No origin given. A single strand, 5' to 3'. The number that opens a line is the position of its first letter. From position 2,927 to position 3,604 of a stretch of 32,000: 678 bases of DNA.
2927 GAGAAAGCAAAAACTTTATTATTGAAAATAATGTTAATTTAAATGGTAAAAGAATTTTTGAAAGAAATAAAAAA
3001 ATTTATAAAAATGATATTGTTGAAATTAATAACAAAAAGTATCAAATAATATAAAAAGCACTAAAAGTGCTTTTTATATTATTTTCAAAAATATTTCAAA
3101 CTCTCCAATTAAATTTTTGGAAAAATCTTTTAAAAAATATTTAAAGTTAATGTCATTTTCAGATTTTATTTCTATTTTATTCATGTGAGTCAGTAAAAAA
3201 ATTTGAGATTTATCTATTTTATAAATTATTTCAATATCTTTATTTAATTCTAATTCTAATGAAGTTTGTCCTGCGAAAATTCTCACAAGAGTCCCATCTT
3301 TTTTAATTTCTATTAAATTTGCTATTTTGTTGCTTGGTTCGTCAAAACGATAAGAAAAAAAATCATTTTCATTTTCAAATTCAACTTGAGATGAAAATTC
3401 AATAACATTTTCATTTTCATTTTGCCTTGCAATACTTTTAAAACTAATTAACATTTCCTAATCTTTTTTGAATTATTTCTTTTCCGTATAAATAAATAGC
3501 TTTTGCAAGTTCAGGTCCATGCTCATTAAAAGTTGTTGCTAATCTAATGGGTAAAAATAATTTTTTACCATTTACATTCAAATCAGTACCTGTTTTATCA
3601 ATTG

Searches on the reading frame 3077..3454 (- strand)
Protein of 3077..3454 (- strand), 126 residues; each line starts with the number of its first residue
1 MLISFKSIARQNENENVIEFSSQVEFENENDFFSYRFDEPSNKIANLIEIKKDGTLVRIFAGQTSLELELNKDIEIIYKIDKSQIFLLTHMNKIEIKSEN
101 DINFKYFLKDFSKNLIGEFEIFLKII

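Call 69: search_protein_families(library=pfam, max_evalue=0.001, proteins=[window:3077-3454:-])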
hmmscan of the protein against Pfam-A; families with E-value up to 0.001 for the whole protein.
seq(126 aa): 1 family
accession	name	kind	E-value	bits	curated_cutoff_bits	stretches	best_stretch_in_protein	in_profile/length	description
PF09148.16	DUF1934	-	7.6e-10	39.3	22.5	1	3-120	1-125/128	Domain of unknown function (DUF1934)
